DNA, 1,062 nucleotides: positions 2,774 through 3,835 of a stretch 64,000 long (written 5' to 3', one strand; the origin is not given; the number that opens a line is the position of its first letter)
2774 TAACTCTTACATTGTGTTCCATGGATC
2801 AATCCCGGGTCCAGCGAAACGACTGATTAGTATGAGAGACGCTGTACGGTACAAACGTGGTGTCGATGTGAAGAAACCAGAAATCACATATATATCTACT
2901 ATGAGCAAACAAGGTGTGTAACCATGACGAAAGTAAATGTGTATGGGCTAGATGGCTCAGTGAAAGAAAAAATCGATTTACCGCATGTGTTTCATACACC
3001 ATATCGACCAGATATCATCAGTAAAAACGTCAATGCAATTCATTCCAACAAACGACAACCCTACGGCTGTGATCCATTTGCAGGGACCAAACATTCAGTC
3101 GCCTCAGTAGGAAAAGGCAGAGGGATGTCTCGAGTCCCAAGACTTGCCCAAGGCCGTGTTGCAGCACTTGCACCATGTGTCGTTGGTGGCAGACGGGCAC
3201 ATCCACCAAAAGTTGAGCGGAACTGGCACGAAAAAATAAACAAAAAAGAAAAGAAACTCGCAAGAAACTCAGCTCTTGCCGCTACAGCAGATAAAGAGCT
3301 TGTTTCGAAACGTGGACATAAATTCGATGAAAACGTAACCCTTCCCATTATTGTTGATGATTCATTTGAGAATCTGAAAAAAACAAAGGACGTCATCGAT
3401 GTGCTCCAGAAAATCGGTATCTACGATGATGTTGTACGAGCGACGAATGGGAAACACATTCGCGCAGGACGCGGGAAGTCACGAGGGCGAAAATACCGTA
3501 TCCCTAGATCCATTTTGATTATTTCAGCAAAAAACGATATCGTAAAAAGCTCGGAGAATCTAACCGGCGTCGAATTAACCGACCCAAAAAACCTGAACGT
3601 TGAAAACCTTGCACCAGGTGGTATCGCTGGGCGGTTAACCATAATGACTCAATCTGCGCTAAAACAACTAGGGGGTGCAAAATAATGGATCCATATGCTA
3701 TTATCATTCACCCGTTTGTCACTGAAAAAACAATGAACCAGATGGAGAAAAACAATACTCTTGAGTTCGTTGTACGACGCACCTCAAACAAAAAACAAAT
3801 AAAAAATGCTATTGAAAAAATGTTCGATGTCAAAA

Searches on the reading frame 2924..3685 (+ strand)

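Call 66: search_protein_families(library=pfam, proteins=[window:2924-3685:+], max_evalue=0.0001)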
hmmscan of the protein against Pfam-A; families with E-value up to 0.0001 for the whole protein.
window:2924-3685:+ (253 aa): 1 family
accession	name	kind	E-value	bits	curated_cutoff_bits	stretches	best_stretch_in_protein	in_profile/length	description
PF00573.27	Ribosomal_L4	-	2e-41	142.2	25.8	1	17-250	1-188/190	Ribosomal protein L4/L1 family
